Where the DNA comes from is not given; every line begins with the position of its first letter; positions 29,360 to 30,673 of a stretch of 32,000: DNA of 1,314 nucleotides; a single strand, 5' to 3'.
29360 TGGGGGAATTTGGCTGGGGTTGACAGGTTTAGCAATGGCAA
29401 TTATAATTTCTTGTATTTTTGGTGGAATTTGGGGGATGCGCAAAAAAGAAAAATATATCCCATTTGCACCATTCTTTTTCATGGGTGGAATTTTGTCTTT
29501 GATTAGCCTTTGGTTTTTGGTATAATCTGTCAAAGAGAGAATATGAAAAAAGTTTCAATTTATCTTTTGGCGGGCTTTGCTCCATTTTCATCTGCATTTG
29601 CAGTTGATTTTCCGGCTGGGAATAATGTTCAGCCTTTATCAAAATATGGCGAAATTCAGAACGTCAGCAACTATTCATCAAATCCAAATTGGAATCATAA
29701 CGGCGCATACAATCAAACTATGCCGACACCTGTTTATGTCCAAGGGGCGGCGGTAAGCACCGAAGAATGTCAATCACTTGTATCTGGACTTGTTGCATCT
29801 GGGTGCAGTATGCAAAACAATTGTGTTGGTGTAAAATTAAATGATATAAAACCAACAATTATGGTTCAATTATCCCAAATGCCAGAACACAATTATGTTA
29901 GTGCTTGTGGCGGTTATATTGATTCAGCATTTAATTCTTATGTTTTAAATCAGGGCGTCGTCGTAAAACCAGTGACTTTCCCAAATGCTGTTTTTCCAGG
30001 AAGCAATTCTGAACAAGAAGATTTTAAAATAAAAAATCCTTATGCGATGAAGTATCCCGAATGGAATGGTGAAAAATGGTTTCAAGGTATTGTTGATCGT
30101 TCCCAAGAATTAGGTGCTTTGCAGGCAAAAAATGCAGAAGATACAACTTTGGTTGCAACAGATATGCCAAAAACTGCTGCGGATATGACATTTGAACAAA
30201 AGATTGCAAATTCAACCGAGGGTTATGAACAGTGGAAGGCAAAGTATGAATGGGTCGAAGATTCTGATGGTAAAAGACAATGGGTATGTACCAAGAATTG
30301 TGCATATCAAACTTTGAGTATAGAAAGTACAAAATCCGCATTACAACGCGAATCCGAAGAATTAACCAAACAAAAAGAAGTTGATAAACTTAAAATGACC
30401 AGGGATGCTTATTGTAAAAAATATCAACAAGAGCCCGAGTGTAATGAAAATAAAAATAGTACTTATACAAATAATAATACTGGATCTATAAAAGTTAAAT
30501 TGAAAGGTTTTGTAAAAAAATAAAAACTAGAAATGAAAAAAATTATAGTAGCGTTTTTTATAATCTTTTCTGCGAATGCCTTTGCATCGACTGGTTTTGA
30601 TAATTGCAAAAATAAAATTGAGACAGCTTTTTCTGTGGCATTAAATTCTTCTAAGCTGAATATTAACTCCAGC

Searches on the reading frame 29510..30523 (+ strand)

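Call 37: search_protein_families(library=pfam, proteins=[window:29510-30523:+], max_evalue=0.01)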
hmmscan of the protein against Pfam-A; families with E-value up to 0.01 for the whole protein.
window:29510-30523:+ (337 aa): 0 families

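Call 77: search_protein_families(library=pfam, proteins=[window:29510-30523:+], max_evalue=1)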
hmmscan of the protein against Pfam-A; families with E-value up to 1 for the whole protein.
window:29510-30523:+ (337 aa): 2 families
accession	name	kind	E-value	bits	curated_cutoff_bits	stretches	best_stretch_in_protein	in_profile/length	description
PF08813.17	Phage_tail_3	-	0.094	12.8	24.2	1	233-295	57-119/165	Phage tail tube protein, TTP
PF16789.10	YscO-like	-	0.095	13.1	27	1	261-316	90-146/161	YscO-like protein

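Call 83: search_protein_families(library=ncbifam, proteins=[window:29510-30523:+], max_evalue=0.1)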
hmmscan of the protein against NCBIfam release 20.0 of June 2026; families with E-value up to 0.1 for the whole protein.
window:29510-30523:+ (337 aa): 0 families
